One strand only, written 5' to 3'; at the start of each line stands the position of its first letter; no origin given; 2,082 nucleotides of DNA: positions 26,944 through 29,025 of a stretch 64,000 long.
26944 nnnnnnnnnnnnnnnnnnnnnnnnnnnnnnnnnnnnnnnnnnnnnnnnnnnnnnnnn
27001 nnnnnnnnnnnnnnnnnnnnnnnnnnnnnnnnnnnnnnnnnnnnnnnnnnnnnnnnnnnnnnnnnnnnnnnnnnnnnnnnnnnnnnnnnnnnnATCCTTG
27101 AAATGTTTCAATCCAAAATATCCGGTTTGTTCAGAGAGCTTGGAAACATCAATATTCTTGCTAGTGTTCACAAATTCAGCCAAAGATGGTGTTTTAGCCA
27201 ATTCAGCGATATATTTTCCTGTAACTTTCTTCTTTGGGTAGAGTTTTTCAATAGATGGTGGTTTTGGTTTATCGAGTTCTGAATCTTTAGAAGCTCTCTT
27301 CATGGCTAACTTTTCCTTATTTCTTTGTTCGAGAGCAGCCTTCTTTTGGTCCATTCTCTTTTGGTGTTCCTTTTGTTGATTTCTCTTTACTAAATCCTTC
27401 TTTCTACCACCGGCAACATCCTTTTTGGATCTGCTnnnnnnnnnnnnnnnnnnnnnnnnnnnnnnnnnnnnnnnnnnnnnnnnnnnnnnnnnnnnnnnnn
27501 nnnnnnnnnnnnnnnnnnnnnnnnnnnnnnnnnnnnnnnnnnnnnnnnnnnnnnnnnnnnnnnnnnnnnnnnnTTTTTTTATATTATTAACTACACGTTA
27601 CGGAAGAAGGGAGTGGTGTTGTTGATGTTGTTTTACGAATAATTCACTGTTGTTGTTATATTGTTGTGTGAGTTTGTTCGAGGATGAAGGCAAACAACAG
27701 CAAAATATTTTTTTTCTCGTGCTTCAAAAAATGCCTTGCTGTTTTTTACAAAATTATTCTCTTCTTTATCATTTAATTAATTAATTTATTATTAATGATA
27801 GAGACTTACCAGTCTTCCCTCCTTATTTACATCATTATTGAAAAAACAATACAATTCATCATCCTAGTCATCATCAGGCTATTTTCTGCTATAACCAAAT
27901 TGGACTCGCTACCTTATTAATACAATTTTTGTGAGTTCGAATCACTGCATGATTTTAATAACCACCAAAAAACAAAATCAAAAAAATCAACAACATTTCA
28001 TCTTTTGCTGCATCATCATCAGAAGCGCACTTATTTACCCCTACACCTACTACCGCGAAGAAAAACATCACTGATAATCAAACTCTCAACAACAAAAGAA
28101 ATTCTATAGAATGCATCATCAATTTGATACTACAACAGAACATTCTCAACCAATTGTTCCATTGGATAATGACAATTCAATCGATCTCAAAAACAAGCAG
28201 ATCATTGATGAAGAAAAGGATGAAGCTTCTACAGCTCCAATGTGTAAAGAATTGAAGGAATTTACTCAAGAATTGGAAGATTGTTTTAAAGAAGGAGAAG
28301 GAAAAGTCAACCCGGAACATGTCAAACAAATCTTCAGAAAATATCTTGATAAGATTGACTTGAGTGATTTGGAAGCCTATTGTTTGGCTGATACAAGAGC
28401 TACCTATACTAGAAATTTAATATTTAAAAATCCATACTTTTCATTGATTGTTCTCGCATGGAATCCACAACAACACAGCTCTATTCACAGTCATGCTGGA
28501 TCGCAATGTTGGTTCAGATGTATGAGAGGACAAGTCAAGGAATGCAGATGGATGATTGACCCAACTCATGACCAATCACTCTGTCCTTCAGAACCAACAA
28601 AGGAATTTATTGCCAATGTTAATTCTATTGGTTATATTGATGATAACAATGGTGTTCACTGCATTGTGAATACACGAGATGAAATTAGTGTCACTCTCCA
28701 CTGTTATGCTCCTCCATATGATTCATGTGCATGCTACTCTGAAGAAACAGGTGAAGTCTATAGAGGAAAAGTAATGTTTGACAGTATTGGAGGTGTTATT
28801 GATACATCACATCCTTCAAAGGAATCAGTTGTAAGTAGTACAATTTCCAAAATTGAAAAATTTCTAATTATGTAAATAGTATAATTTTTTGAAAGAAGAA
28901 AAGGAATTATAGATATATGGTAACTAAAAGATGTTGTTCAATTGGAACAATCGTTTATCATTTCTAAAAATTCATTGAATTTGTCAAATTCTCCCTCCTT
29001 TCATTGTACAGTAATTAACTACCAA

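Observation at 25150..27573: M3 metallopeptidase homologue with an ablated HEXXH zinc site: candidate pseudo-peptidase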

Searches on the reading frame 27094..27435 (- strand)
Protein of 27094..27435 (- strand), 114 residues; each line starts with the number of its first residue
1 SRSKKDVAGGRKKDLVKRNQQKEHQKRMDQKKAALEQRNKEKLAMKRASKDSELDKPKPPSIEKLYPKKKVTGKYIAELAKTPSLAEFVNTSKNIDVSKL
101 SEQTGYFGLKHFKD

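Call 85: search_solved_structures(query=window:27094-27435:-, max_evalue=10)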
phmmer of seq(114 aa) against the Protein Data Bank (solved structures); distinct sequences matched with E-value up to 10: 11.
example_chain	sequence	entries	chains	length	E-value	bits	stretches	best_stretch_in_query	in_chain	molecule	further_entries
3f85_A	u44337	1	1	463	0.19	15.7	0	70-98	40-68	homo trimeric fusion of CFA/I fimbrial subunits B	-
8jxg_D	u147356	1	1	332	0.28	15.1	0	30-79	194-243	rat RAP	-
5ayh_A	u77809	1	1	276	0.29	15.1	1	6-80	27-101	Cytoplasmic dynein 1 heavy chain 1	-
3wuq_A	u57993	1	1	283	0.37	14.8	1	6-80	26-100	Cytoplasmic dynein 1 heavy chain 1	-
7qca_LF0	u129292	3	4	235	5.3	11.1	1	5-87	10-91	60S ribosomal protein L7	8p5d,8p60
8dyu_A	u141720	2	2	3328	6.4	10.8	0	6-80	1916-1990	Cytoplasmic dynein 1 heavy chain 1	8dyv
9dgp_A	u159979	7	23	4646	8.7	10.4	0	6-80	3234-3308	Cytoplasmic dynein 1 heavy chain 1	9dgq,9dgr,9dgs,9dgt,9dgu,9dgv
5nug_A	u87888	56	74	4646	9.2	10.3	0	6-80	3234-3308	Cytoplasmic dynein 1 heavy chain 1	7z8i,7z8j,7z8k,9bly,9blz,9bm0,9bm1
30dr_e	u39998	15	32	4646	9.2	10.3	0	6-80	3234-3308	Cytoplasmic dynein 1 heavy chain 1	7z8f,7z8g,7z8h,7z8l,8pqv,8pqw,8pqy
9bn3_A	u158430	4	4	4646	9.2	10.3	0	6-80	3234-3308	Cytoplasmic dynein 1 heavy chain 1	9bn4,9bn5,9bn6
9dzy_B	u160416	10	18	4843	9.6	10.2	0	6-80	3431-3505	Cytoplasmic dynein 1 heavy chain 1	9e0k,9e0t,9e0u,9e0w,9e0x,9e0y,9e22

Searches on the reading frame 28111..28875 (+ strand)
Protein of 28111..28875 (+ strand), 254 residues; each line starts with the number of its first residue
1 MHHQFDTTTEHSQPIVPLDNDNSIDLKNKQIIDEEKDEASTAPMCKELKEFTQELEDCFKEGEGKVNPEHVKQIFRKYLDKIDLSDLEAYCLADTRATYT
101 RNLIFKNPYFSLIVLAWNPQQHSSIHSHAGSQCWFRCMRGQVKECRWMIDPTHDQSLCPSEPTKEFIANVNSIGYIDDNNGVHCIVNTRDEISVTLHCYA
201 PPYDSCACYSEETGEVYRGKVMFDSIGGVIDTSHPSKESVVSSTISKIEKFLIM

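Call 18: search_protein_families(library=pfam, proteins=[window:28111-28875:+], max_evalue=0.001)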
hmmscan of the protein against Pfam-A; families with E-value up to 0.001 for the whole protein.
window:28111-28875:+ (254 aa): 1 family
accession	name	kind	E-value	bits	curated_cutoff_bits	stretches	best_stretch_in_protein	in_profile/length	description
PF05995.18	CDO_I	-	1.7e-21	76.9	23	1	51-211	15-169/170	Cysteine dioxygenase type I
